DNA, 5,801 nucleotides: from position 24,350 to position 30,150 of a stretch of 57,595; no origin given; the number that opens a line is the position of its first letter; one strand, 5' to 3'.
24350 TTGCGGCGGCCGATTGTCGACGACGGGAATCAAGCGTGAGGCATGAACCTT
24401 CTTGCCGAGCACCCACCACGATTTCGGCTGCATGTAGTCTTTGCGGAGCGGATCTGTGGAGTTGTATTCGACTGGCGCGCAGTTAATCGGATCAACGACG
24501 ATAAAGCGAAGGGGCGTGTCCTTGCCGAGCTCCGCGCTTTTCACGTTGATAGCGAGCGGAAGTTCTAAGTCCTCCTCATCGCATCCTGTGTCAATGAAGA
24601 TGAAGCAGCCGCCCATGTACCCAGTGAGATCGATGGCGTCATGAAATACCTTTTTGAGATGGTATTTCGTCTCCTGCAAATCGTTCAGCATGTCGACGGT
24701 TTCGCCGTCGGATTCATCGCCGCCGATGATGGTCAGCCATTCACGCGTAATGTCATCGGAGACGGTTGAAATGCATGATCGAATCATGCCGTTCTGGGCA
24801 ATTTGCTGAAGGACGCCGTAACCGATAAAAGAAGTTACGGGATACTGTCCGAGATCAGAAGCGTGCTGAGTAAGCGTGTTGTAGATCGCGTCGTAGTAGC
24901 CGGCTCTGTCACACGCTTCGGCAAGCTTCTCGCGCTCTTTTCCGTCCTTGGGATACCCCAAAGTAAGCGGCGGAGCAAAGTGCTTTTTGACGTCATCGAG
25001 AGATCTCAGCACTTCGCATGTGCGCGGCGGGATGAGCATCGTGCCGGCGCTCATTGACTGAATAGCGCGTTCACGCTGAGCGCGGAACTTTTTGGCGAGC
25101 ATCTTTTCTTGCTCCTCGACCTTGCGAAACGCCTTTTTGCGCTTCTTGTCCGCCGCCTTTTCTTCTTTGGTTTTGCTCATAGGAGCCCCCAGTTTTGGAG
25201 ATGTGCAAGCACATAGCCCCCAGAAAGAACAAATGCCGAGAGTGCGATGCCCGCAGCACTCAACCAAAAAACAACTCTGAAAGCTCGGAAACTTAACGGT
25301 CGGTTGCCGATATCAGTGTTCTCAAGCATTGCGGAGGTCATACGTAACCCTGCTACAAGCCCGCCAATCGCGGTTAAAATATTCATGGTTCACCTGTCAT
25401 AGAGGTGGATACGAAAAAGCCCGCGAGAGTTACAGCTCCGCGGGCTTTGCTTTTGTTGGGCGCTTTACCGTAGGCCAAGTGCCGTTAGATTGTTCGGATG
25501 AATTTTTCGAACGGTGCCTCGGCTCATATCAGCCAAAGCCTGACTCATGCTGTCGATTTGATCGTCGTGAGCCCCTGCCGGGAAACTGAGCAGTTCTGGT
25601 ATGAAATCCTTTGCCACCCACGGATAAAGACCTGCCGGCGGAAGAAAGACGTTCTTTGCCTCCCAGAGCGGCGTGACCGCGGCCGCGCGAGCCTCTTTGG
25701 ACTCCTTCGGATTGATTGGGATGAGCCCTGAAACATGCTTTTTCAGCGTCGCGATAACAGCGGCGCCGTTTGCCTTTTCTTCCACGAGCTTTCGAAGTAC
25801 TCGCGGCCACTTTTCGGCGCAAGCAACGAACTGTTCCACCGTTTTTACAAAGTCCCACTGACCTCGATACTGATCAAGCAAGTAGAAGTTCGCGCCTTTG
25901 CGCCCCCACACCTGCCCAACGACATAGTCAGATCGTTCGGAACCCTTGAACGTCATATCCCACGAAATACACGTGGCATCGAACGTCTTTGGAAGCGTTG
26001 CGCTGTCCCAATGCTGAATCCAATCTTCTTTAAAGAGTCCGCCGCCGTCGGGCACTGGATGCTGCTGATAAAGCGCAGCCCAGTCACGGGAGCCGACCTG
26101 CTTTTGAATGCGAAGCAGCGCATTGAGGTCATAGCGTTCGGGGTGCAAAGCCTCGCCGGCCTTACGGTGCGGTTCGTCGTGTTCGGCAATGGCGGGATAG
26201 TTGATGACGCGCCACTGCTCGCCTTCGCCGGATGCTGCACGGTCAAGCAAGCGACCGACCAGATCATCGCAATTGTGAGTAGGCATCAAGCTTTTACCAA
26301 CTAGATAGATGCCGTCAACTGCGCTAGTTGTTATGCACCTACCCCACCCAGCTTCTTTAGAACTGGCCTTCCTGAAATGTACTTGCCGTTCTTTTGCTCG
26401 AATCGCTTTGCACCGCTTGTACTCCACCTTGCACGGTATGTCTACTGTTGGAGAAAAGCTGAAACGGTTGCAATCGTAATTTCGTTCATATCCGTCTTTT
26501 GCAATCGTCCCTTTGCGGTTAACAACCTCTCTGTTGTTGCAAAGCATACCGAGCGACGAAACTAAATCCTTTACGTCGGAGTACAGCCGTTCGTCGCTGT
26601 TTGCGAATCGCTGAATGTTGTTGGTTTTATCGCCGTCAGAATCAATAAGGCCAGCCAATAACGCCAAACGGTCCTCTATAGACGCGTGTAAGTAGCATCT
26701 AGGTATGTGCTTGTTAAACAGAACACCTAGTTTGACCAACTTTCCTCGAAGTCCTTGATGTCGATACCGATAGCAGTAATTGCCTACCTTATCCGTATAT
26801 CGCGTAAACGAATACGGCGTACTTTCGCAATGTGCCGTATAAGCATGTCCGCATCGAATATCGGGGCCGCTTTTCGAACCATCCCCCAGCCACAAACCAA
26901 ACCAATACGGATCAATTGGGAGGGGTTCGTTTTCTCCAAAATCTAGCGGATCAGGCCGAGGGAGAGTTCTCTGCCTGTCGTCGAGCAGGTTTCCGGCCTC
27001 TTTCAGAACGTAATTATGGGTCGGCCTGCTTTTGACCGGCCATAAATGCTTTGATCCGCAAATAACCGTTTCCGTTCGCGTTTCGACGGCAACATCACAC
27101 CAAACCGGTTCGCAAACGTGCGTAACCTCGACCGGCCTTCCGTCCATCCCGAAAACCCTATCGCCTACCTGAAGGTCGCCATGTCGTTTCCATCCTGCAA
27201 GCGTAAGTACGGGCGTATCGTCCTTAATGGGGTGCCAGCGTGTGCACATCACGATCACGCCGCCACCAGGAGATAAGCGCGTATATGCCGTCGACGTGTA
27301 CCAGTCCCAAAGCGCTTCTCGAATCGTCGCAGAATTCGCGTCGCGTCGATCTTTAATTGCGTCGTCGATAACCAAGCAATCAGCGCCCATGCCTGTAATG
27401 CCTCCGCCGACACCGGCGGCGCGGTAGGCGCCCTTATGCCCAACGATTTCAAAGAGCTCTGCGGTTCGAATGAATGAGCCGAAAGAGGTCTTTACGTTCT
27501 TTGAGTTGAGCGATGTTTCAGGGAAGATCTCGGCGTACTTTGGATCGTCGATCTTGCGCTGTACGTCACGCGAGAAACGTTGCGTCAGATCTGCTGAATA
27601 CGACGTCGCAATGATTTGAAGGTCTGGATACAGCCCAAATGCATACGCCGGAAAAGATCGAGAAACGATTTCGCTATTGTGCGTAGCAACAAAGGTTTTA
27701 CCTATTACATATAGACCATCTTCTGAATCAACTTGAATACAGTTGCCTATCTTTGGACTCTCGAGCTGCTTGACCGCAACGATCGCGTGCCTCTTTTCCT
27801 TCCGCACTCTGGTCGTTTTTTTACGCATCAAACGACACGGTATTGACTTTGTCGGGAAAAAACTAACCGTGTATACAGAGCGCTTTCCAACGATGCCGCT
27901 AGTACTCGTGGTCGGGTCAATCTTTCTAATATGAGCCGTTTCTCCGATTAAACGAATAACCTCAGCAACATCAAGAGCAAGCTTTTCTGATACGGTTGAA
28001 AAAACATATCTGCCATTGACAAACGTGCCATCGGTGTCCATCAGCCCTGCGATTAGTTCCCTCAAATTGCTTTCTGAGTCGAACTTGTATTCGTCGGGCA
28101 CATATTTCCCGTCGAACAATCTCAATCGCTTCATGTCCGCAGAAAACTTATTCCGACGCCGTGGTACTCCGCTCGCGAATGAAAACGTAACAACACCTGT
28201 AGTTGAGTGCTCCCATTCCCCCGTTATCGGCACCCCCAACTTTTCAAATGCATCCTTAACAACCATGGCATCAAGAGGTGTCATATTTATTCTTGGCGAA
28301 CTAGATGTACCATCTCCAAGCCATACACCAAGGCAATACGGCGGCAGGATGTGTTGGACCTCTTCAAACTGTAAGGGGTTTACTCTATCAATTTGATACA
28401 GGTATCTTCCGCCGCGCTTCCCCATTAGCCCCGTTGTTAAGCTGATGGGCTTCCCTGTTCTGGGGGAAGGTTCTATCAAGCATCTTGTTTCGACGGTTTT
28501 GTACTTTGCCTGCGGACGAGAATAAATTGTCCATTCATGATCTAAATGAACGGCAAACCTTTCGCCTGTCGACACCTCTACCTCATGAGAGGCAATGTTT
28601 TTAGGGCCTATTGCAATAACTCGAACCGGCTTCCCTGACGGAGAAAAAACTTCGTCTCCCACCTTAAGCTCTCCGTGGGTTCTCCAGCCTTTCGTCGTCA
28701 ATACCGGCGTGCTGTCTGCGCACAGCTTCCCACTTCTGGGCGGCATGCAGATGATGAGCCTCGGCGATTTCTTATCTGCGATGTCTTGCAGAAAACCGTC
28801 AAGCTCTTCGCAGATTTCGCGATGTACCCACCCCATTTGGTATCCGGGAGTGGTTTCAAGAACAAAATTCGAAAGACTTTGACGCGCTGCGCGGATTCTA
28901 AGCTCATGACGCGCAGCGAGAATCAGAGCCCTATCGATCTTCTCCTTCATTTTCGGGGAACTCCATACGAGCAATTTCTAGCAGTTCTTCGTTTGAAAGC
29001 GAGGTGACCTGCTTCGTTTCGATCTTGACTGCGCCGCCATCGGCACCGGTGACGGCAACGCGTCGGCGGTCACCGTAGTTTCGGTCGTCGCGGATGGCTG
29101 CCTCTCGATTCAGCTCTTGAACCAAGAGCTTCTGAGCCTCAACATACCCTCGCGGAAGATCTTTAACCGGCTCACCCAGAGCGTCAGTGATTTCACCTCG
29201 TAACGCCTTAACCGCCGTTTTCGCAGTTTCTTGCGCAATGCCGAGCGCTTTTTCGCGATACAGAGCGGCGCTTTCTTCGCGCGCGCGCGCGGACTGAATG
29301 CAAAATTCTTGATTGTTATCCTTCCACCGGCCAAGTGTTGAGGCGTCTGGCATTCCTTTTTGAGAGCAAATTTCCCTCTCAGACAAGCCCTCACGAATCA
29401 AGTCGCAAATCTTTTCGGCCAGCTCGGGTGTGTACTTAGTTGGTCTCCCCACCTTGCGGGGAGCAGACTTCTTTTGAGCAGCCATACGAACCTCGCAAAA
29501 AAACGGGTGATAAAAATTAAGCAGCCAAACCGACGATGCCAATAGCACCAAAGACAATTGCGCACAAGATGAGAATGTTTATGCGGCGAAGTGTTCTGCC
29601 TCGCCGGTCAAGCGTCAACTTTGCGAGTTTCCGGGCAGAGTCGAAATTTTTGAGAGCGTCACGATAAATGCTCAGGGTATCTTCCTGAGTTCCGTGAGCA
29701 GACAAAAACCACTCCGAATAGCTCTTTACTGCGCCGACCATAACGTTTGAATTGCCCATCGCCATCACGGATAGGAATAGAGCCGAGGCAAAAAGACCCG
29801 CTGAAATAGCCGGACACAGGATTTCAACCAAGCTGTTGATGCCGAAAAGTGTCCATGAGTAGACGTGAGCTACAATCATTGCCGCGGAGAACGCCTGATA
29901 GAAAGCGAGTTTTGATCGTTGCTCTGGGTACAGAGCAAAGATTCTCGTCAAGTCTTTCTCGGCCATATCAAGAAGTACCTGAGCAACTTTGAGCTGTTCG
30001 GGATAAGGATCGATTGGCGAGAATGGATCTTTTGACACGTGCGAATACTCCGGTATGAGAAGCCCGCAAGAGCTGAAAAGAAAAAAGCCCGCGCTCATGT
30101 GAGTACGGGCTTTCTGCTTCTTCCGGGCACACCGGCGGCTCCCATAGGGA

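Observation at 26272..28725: Large terminase split by two related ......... inteins that carry the class 3 (W-C-T) signature and non-nucleophilic first residues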

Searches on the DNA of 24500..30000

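Call 74: search_rna_families(source=window, start=24500, end=30000, threshold=gathering)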
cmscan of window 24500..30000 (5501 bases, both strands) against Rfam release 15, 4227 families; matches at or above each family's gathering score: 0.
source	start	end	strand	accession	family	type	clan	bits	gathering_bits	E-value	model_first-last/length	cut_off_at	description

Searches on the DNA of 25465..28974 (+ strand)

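Call 5: search_dna_similar(query=window:25465-28974:+, collection=phages, mode=near)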
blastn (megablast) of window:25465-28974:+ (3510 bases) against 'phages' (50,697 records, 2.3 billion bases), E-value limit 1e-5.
No match.
